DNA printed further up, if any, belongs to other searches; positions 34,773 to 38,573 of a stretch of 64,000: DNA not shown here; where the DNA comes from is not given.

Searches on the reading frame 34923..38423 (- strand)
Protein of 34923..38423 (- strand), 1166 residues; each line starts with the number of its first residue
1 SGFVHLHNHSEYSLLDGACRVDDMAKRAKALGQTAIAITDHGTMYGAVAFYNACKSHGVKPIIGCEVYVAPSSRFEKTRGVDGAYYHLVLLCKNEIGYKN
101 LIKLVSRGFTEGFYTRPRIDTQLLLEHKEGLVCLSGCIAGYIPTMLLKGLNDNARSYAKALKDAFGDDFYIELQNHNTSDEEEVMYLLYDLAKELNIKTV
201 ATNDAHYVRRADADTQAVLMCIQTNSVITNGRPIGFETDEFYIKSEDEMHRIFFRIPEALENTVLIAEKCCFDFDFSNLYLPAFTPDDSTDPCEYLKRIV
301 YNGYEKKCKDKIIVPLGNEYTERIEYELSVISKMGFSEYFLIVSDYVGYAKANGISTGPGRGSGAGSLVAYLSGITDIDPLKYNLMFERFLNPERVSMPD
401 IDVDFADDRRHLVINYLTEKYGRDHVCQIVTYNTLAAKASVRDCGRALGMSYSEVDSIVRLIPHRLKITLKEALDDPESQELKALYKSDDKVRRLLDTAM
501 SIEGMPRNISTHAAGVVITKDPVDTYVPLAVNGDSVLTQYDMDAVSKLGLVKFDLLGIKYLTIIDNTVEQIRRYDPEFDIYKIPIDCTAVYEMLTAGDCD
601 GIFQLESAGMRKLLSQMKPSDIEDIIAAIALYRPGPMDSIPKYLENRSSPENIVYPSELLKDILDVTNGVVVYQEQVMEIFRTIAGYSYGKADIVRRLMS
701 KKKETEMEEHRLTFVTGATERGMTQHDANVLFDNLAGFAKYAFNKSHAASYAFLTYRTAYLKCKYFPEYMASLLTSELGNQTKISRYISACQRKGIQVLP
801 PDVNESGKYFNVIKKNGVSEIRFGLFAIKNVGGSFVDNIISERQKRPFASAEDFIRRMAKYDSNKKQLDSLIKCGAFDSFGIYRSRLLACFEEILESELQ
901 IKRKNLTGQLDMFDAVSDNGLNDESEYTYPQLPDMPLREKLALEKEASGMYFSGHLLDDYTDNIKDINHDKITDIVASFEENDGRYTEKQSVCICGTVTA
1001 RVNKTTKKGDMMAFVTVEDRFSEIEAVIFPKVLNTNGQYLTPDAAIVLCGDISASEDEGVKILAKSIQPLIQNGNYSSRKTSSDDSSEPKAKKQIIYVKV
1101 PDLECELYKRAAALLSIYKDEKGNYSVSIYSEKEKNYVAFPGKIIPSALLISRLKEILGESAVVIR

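Call 94: search_protein_families(library=pfam, proteins=[window:34923-38423:-], max_evalue=0.00001)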
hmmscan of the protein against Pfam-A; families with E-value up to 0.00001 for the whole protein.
window:34923-38423:- (1166 aa): 5 families
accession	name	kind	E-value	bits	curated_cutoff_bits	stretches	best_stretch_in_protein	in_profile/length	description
PF07733.18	DNA_pol3_alpha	-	9.5e-99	330.7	23.9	1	294-557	1-260/260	Bacterial DNA polymerase III alpha NTPase domain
PF02811.25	PHP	-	6.2e-60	202.7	26.4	1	5-176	1-164/164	PHP domain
PF17657.6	DNA_pol3_finger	-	6.3e-55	185.4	22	1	561-722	2-166/166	Bacterial DNA polymerase III alpha subunit finger domain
PF14579.12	HHH_6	-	6.4e-28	97.2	25.6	1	795-886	1-89/90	Helix-hairpin-helix motif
PF01336.31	tRNA_anti-codon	-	1.3e-08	35.1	27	1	993-1070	2-75/75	OB-fold nucleic acid binding domain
